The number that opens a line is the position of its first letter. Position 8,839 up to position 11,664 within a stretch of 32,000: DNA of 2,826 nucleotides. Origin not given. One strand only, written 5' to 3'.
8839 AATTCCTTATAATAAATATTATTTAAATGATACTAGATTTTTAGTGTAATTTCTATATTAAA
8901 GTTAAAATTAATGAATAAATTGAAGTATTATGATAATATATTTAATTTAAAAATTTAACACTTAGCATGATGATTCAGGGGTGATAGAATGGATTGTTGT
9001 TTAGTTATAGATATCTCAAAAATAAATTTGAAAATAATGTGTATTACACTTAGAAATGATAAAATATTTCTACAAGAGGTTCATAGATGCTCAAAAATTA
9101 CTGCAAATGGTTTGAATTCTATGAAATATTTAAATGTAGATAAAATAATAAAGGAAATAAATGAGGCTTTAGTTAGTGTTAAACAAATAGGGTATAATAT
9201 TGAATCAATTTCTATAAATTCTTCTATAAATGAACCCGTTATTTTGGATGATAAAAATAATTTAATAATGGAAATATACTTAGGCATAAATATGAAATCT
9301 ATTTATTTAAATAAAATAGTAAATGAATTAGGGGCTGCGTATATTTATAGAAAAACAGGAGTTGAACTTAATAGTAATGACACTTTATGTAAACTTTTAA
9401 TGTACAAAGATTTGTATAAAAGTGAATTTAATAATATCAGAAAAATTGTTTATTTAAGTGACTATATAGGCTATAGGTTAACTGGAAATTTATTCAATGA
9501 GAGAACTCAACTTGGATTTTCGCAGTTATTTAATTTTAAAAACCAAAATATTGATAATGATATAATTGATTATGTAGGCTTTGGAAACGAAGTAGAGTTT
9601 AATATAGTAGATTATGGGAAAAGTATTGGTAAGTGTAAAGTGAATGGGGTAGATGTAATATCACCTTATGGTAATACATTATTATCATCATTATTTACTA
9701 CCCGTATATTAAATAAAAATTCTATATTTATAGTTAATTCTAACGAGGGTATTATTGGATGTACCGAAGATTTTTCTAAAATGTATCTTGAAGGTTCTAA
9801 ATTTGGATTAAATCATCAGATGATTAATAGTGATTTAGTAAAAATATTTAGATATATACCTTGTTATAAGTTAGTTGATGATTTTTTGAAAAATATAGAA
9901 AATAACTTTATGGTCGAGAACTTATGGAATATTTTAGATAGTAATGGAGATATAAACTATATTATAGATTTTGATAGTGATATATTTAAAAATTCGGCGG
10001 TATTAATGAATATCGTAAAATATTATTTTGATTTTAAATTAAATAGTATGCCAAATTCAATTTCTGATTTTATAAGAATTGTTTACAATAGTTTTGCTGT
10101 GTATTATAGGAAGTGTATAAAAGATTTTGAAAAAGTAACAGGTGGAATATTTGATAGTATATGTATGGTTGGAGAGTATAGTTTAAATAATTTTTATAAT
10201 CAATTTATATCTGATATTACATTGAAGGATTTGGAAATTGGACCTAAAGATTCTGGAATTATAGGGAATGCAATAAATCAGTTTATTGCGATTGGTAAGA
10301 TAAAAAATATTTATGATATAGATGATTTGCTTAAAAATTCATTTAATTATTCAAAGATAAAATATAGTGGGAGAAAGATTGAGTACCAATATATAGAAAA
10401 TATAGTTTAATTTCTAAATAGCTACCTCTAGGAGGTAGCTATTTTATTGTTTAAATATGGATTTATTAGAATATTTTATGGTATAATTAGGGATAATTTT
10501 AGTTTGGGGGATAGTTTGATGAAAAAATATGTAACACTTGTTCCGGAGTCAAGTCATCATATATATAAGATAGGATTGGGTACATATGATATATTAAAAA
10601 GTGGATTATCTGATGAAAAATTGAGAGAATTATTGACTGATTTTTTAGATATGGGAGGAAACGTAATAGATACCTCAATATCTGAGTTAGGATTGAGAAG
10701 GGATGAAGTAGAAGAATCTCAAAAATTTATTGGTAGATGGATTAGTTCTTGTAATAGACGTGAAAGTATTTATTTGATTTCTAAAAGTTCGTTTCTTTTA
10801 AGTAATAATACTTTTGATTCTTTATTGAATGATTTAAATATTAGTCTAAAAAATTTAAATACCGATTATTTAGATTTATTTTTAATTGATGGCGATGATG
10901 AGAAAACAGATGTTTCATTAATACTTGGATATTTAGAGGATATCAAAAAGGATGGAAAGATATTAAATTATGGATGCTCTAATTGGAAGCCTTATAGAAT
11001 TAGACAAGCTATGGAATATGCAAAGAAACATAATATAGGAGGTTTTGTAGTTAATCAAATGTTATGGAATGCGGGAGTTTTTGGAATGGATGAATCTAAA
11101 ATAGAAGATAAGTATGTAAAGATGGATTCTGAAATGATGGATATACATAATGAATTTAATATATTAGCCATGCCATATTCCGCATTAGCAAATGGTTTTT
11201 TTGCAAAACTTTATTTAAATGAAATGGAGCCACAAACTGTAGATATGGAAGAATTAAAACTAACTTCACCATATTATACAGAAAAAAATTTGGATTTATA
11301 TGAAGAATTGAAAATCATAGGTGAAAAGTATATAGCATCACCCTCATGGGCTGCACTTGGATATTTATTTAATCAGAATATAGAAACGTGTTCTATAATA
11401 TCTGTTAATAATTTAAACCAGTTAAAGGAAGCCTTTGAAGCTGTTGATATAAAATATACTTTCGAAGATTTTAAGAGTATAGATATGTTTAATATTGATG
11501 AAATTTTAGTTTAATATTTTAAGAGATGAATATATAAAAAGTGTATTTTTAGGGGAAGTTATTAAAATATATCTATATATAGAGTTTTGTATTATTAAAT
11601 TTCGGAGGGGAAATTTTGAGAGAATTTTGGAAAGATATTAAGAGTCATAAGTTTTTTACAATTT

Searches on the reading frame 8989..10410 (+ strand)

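Call 10: search_protein_families(library=pfam, proteins=[window:8989-10410:+], max_evalue=0.001)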
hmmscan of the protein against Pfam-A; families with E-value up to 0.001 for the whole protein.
window:8989-10410:+ (473 aa): 2 families
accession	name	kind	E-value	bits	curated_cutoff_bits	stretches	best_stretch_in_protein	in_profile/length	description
PF00370.27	FGGY_N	-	3.4e-16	60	28.8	1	5-218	3-218/245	FGGY family of carbohydrate kinases, N-terminal domain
PF02782.22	FGGY_C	-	1.8e-07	31.6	27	1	353-434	115-197/198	FGGY family of carbohydrate kinases, C-terminal domain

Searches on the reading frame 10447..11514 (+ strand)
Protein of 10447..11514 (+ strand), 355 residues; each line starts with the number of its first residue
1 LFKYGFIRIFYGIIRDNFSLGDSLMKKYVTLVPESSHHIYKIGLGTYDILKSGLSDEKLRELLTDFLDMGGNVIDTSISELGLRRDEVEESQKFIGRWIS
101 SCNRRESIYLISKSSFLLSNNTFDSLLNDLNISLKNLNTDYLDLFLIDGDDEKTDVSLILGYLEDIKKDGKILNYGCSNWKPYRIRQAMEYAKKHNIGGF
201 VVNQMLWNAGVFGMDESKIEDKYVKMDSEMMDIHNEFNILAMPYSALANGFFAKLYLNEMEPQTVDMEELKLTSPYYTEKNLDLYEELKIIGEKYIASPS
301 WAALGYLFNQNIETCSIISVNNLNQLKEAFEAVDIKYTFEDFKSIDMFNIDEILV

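Call 10: search_protein_families(library=pfam, proteins=[window:10447-11514:+], max_evalue=0.001)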
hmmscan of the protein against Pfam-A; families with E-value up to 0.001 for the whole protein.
window:10447-11514:+ (355 aa): 1 family
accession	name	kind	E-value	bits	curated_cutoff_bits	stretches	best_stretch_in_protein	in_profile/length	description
PF00248.27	Aldo_ket_red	-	1.7e-42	145.9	24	1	41-348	1-289/291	Aldo/keto reductase family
